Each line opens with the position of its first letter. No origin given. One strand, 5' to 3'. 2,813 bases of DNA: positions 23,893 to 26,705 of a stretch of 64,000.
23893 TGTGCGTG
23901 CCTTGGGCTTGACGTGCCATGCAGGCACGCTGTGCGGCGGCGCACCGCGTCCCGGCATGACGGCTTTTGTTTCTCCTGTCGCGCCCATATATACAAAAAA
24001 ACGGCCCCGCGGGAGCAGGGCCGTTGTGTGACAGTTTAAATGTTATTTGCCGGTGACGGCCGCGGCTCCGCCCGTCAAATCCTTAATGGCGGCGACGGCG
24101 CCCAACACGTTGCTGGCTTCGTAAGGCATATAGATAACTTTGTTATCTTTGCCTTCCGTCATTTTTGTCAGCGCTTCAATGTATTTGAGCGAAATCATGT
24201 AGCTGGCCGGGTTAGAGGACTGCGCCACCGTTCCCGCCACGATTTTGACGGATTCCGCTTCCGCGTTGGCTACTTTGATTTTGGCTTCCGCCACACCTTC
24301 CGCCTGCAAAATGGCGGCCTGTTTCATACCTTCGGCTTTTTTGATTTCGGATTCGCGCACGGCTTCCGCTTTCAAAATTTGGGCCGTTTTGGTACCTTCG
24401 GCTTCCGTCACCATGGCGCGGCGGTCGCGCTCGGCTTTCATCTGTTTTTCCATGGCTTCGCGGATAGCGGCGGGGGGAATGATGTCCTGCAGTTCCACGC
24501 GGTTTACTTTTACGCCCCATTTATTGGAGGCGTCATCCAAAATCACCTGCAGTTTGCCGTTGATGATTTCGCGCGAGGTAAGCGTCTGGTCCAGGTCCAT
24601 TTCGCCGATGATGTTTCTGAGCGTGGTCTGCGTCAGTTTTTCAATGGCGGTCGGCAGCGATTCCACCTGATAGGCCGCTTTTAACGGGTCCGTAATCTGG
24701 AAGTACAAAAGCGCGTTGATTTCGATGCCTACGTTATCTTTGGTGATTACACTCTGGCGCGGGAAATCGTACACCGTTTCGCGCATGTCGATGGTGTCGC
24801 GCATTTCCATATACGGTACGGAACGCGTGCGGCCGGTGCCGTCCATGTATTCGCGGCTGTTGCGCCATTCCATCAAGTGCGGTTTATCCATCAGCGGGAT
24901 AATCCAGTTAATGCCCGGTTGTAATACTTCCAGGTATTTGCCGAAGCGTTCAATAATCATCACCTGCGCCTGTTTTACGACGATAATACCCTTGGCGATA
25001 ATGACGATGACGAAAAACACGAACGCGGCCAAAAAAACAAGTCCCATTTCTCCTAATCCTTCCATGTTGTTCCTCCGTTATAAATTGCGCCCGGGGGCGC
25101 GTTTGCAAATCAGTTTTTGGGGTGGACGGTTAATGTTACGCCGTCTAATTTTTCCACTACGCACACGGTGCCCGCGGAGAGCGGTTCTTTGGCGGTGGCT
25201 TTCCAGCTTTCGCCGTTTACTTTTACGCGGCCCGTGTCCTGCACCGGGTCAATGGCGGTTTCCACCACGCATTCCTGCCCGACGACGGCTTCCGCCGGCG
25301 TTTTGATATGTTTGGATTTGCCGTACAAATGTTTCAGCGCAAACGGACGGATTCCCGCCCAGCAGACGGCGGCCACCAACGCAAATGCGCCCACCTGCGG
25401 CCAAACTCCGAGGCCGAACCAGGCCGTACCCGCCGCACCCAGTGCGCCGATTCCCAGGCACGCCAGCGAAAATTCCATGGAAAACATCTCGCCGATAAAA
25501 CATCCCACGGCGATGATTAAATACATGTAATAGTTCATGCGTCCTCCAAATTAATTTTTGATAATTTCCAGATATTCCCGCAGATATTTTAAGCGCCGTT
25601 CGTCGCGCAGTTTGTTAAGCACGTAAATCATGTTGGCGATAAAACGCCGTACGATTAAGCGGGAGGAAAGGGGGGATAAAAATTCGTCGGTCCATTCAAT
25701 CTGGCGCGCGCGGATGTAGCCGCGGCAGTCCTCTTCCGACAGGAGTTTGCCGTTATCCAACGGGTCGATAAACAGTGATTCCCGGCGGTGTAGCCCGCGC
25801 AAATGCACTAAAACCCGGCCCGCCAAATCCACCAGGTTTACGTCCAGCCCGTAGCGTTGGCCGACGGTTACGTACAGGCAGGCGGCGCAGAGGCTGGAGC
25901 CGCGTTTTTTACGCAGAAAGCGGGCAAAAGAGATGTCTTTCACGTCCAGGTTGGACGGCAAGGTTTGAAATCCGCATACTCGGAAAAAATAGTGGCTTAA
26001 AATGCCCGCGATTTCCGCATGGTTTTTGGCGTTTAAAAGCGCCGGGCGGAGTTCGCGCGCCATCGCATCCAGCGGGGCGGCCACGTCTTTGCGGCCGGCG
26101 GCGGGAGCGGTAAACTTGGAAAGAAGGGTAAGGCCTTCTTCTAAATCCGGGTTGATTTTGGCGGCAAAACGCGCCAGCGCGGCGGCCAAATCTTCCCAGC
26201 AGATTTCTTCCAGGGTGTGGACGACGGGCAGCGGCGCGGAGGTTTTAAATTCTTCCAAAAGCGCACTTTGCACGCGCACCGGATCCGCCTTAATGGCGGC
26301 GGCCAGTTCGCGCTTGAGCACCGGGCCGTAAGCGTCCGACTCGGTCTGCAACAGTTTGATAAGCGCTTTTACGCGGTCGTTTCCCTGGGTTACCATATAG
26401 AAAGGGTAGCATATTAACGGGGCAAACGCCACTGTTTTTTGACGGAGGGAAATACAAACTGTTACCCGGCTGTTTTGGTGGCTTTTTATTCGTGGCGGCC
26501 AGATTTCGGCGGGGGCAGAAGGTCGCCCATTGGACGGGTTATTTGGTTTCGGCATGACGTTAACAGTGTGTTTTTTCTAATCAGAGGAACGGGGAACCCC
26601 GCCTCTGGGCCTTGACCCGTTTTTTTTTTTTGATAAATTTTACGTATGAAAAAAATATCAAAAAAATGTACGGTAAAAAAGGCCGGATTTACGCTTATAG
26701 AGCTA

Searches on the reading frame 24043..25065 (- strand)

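Call 40: search_protein_families(library=pfam, proteins=[window:24043-25065:-], max_evalue=0.001)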
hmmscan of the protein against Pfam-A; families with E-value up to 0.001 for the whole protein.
window:24043-25065:- (340 aa): 1 family
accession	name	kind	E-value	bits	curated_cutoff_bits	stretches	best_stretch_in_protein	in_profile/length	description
PF01145.31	Band_7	-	7.9e-40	137.2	23.6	1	29-225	2-175/176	SPFH domain / Band 7 family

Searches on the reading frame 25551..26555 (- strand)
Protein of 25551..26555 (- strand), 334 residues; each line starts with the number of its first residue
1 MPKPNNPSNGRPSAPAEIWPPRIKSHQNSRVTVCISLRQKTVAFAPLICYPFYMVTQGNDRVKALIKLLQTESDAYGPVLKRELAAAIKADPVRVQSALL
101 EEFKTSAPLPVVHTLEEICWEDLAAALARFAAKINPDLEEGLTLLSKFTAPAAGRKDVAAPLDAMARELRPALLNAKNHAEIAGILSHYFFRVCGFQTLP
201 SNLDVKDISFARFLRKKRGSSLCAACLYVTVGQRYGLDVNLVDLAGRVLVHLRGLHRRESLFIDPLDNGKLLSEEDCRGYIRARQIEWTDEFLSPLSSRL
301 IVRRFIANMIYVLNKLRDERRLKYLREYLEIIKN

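Call 40: search_protein_families(library=pfam, proteins=[window:25551-26555:-], max_evalue=0.001)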
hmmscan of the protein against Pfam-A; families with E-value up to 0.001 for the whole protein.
window:25551-26555:- (334 aa): 1 family
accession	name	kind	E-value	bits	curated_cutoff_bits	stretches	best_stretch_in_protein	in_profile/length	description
PF13369.12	Transglut_core2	-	3e-25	89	23.5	1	157-306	2-154/155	Transglutaminase-like superfamily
